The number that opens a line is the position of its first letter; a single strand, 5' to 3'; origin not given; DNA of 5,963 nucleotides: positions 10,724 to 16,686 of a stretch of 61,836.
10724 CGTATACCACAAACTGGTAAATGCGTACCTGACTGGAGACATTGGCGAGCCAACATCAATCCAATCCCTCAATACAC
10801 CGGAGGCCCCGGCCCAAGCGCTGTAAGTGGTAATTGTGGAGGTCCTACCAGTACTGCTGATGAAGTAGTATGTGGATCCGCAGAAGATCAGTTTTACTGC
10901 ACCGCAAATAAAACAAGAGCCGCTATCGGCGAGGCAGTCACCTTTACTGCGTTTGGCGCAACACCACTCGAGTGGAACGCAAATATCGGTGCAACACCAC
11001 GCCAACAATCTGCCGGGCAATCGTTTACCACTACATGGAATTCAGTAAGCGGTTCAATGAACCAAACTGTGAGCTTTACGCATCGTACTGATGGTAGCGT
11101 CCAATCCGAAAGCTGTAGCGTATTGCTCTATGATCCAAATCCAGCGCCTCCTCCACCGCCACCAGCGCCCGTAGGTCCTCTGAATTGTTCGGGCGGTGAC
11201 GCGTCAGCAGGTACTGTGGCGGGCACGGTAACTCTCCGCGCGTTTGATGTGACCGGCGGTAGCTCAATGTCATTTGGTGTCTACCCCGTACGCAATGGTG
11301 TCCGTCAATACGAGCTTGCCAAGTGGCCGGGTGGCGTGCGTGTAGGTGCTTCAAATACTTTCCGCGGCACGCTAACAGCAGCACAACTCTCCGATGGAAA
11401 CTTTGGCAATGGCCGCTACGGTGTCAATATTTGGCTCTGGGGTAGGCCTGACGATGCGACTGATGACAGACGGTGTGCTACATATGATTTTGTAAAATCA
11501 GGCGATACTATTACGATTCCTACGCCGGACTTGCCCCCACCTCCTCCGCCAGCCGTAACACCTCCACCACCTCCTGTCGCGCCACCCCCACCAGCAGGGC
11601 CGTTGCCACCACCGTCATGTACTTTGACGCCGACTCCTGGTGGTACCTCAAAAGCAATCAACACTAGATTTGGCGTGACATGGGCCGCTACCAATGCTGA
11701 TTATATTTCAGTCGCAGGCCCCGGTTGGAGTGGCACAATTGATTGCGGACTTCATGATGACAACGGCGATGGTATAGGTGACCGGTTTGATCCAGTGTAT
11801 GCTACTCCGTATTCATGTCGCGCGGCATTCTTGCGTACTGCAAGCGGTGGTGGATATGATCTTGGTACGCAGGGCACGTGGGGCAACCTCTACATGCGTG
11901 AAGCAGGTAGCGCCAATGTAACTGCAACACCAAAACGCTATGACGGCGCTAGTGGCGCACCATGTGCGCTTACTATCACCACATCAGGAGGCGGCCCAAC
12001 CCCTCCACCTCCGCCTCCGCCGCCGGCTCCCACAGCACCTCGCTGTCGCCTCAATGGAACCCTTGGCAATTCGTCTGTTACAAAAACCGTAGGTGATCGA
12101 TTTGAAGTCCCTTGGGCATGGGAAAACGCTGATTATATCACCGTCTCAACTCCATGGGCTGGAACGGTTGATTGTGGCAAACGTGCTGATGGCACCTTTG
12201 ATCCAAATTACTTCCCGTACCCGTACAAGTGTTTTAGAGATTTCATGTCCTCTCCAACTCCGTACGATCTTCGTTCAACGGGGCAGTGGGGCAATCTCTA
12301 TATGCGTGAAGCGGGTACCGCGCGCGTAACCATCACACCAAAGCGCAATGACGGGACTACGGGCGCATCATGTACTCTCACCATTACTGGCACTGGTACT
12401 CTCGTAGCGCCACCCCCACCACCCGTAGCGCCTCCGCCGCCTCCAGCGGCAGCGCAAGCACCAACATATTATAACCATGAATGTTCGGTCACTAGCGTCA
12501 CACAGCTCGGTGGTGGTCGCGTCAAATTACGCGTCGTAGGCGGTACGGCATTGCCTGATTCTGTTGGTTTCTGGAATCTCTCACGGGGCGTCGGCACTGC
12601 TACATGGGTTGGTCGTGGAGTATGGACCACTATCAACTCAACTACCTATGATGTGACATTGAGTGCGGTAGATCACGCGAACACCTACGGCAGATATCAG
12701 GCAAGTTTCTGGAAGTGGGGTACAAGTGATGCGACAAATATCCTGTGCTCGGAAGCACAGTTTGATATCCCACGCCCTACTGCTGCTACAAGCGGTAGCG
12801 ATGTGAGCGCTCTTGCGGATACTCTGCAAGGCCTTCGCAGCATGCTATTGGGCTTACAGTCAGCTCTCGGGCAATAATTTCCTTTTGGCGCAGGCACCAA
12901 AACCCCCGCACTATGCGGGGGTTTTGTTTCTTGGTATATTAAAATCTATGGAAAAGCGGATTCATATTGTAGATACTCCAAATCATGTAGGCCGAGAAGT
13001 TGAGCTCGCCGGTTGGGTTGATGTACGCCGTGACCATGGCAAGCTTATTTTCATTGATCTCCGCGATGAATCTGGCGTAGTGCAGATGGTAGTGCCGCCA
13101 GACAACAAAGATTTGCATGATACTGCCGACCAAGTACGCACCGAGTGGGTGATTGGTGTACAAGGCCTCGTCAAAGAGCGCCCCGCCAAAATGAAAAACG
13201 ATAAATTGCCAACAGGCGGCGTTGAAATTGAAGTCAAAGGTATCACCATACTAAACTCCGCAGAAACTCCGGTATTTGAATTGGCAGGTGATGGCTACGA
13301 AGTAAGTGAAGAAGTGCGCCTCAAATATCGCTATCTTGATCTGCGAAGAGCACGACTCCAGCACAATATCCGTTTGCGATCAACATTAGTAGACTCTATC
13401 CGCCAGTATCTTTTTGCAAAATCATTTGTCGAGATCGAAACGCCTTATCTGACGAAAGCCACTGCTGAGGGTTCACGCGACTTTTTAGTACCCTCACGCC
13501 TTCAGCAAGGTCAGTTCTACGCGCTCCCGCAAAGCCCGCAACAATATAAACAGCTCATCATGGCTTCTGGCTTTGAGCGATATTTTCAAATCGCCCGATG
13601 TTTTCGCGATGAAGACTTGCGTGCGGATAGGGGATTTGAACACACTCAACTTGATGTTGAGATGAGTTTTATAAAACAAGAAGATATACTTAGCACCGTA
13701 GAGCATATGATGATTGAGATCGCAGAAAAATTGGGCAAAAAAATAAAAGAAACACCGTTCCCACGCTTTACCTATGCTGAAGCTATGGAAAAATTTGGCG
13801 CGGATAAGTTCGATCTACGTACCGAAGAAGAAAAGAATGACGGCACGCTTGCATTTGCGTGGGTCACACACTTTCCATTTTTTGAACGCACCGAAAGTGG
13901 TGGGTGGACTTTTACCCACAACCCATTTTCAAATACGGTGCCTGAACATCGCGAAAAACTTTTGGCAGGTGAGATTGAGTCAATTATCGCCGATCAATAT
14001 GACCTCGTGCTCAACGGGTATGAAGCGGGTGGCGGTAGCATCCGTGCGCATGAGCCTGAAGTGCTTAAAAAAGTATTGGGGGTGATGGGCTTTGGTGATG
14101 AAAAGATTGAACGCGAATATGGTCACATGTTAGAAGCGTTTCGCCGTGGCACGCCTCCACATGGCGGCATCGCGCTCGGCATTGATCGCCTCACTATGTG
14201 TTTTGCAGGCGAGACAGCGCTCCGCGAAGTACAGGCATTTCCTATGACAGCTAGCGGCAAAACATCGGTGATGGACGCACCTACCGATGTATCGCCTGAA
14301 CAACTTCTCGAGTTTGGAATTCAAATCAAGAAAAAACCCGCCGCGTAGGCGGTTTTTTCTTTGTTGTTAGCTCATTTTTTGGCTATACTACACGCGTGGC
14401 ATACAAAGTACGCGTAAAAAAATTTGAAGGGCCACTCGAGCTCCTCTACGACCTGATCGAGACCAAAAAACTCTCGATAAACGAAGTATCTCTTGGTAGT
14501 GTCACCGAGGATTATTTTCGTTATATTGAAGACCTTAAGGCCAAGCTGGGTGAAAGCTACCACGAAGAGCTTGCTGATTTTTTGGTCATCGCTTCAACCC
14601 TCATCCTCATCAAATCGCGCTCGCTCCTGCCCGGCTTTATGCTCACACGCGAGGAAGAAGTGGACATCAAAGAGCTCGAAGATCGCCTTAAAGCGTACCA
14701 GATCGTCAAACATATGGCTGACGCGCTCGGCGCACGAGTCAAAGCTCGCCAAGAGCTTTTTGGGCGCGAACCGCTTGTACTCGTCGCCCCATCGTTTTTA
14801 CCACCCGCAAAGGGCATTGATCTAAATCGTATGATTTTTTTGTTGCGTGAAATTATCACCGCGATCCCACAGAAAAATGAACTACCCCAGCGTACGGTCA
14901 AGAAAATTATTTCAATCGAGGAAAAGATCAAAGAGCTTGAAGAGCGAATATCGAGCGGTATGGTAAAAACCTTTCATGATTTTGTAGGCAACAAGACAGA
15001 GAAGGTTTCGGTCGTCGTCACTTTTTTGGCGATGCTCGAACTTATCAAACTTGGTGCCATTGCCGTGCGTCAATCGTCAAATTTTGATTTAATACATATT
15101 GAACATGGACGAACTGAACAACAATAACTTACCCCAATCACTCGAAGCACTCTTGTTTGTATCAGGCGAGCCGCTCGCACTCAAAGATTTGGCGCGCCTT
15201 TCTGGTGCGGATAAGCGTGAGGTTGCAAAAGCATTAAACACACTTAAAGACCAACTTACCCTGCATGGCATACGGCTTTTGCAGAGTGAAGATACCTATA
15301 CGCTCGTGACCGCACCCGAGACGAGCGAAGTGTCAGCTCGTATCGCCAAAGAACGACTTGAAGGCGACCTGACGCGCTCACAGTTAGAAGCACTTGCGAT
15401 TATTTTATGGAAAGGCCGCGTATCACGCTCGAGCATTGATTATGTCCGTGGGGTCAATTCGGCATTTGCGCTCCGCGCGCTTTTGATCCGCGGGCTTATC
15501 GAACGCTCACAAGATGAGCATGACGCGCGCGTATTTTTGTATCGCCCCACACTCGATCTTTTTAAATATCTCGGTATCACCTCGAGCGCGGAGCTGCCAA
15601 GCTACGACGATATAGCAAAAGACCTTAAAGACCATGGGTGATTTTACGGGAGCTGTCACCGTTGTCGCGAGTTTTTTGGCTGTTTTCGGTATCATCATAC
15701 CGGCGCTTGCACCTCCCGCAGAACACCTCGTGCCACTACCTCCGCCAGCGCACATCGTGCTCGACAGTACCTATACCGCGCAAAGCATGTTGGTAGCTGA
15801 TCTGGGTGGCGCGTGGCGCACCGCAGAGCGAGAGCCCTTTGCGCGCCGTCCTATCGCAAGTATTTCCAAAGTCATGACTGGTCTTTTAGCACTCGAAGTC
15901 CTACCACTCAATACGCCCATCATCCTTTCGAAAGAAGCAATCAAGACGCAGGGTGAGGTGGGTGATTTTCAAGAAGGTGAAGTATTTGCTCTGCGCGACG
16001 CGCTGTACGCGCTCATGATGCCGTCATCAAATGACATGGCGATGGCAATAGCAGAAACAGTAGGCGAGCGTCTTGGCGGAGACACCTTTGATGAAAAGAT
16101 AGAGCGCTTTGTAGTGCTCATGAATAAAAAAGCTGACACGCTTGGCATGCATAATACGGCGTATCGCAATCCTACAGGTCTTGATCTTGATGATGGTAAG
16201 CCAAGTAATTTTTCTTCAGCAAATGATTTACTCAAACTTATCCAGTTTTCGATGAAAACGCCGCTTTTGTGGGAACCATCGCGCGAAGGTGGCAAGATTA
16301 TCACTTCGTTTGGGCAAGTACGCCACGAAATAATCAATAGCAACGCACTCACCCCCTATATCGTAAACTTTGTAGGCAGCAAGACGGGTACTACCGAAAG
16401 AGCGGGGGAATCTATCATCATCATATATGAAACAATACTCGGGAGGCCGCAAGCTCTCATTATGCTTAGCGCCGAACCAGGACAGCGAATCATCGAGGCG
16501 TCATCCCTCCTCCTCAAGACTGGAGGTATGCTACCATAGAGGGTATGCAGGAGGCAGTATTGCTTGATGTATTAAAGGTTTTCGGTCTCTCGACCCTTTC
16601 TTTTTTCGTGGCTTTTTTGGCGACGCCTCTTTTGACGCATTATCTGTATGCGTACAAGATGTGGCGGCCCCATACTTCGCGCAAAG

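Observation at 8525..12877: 1450-aa secreted Cys/Trp/Pro-rich modular protein without recognisable anchor or enzymatic domain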

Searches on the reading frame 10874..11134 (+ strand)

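Call 38: search_protein_families(library=pfam, proteins=[window:10874-11134:+], max_evalue=10)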
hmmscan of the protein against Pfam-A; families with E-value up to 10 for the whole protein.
window:10874-11134:+ (87 aa): 1 family
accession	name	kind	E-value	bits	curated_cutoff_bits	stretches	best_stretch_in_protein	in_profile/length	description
PF00801.26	PKD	-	0.078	13.4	23.5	1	8-71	3-54/80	PKD domain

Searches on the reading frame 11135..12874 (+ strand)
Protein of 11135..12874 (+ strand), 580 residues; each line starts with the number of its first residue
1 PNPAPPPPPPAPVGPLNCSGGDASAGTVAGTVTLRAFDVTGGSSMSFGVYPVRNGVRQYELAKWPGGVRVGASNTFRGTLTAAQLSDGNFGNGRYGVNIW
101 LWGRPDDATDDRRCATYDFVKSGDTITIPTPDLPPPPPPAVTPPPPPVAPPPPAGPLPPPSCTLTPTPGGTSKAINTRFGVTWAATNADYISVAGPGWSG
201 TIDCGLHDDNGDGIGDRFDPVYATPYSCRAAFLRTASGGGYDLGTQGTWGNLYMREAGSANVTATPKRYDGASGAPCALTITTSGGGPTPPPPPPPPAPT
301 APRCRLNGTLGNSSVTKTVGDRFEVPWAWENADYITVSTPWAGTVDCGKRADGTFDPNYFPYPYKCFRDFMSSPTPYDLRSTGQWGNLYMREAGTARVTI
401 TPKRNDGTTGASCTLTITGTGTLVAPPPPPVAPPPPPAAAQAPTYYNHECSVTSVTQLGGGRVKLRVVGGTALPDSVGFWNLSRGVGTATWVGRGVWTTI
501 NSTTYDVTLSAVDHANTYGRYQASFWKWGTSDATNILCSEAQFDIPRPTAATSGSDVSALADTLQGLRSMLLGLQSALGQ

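Call 61: predict_structure(alignment_id=A2)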
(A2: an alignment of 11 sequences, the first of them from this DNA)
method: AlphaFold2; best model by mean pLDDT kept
length: 580 residues; sequences in the alignment: 11
mean_pLDDT: 67.1   pTM: 0.28
mean pLDDT of the five models: 67.1, 61.7, 61.2, 59.5, 58.6
residues with pLDDT >= 90: 12; 70-90: 306; 50-70: 136; < 50: 126
segments of 3 or more residues with pLDDT < 50: 105-108, 132-153, 206-239, 286-298, 360-365, 371-379, 424-446, 549-555
pLDDT, mean of each block of 10 residues (from residue 1): 55 72 79 84 73 57 63 76 67 81 53 82 78 37 44 65 83 79 84 62 51 33 38 43 74 75 83 85 55 44 86 89 83 74 72 58 46 47 76 85 82 90 48 37 48 78 78 70 59 72 80 65 75 67 66 49 79 77
secondary structure, 60 per line:
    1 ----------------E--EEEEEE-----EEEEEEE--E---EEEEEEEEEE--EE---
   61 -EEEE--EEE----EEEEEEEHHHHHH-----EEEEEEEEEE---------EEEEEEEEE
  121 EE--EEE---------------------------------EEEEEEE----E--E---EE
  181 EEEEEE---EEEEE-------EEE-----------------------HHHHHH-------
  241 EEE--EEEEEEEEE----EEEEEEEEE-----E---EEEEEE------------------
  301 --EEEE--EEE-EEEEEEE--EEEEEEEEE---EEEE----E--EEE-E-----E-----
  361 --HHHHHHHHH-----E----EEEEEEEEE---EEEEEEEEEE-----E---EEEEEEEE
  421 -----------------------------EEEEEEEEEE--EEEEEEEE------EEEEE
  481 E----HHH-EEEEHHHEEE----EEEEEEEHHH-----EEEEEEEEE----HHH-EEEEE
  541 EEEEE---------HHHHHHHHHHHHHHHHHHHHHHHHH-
elements in order: E20-25 E31-37 E44-53 E62-65 E68-70 E75-81 H82-87 E93-102 E112-122 E125-127 E161-167 E179-186 E190-194 E202-204 H228-233 E241-243 E246-254 E259-267 E277-282 E303-306 E309-311 E313-319 E322-330 E334-337 E345-347 H363-371 E382-390 E394-403 E413-420 E450-459 E462-469 E476-481 E490-493 E497-499 E504-510 E519-527 E536-545 H555-579

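Call 65: fold_search(model_id=the predicted structure, library=pdb)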
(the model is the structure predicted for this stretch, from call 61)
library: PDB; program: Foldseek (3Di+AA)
matches with E <= 10: 1693; with E <= 0.001: 248
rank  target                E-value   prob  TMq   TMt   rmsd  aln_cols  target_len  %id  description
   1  9u62_E                4.6e-10  1.00  0.14  0.07  19.6       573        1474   11  AP pathways C3 convertase C3bBbP and C3 complex (released 2026-01-14)
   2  2a74_D                5.2e-10  1.00  0.14  0.13  19.8       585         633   11  Human Complement Component C3c (released 2005-09-27)
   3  8uin_G                5.2e-10  1.00  0.12  0.11  19.9       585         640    9  Structure of the C3bBb-albicin complex (released 2024-05-08)
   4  2a74_A                5.4e-10  1.00  0.14  0.13  19.8       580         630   11  Human Complement Component C3c (released 2005-09-27)
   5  2qki_A                7.1e-10  1.00  0.14  0.13  19.5       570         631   12  Human C3c in complex with the inhibitor compstatin (released 2007-08-14)
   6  9u61_C                8.3e-10  1.00  0.14  0.13  20.0       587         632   10  CP/MBL pathways C3 convertase C4b2a and C3 complex (released 2026-01-14)
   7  9qk2_F                1.1e-09  1.00  0.13  0.12  19.9       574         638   11  Structure of the Complement classical and lectin pathway C3 convertase in complex with substrate C3 (released 2025-12-24)
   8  6ehg_A                1.3e-09  1.00  0.14  0.13  19.5       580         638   11  complement component C3b in complex with a nanobody (released 2018-02-14)
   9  2qki_D                1.6e-09  1.00  0.15  0.14  20.0       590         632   10  Human C3c in complex with the inhibitor compstatin (released 2007-08-14)
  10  3g6j_A                1.8e-09  1.00  0.14  0.13  19.6       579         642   11  C3b in complex with a C3b specific Fab (released 2009-03-10)
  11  6grs_B                1.8e-09  1.00  0.13  0.13  27.4       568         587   10  Paired immunoglobulin-like receptor B (PirB) or Leukocyte immunoglobulin-like receptor subfamily B member 3 (LILRB3) f (released 2019-02-06)
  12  2win_A                2.4e-09  1.00  0.14  0.13  20.0       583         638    9  C3 convertase (C3bBb) stabilized by SCIN (released 2009-06-09)
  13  6tpw                  2.7e-09  1.00  0.13  0.18  31.9       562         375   10  Crystal structures of FNIII domain one through four of the human leucocyte common antigen-related protein ( LAR) (released 2020-05-13)
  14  3t4a_A                2.8e-09  1.00  0.14  0.13  19.8       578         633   11  Structure of a truncated form of Staphylococcal Complement Inhibitor B bound to human C3c at 3.4 Angstrom resolution (released 2011-11-23)
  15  9g93_A                3.5e-09  1.00  0.11  0.11  25.3       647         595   10  CryoET structure of the in vitro grown Bacillus anthracis Sap S-layer (released 2024-12-18)
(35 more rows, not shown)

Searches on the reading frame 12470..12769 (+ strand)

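Call 38: search_protein_families(library=pfam, proteins=[window:12470-12769:+], max_evalue=10)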
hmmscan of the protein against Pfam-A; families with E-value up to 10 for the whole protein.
window:12470-12769:+ (100 aa): 1 family
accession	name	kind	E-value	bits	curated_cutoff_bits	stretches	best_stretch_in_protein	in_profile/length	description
PF16845.11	SQAPI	-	0.24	12.2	31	1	48-83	34-69/83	Aspartic acid proteinase inhibitor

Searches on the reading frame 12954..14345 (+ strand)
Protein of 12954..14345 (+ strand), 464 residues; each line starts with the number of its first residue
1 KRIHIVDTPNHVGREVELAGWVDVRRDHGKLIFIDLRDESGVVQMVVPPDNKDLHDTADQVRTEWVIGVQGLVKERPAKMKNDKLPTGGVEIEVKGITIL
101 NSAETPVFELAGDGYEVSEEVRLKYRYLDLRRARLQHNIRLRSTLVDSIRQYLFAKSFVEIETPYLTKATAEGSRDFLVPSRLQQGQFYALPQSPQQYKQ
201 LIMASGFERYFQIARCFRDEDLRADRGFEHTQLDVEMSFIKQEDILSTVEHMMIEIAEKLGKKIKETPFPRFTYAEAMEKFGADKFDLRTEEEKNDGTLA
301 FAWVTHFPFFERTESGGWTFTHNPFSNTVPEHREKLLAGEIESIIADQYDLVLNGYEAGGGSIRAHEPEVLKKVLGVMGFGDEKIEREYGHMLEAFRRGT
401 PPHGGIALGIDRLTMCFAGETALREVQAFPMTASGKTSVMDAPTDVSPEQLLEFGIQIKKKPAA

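Call 29: search_protein_families(library=pfam, proteins=[window:12954-14345:+], max_evalue=0.00001)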
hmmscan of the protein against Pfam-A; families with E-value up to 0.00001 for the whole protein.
window:12954-14345:+ (464 aa): 2 families
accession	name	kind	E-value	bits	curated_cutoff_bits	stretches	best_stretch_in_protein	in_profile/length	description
PF00152.25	tRNA-synt_2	-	4.3e-107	358.2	25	1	118-432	1-307/308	tRNA synthetases class II (D, K and N)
PF01336.31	tRNA_anti-codon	-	2.1e-16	60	27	1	16-100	1-75/75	OB-fold nucleic acid binding domain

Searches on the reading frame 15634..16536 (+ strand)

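Call 29: search_protein_families(library=pfam, proteins=[window:15634-16536:+], max_evalue=0.00001)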
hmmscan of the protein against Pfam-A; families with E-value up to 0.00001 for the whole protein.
window:15634-16536:+ (301 aa): 1 family
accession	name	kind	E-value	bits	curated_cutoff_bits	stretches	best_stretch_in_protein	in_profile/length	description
PF00768.25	Peptidase_S11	-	5.6e-28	98.4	27.6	1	46-262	9-220/239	D-alanyl-D-alanine carboxypeptidase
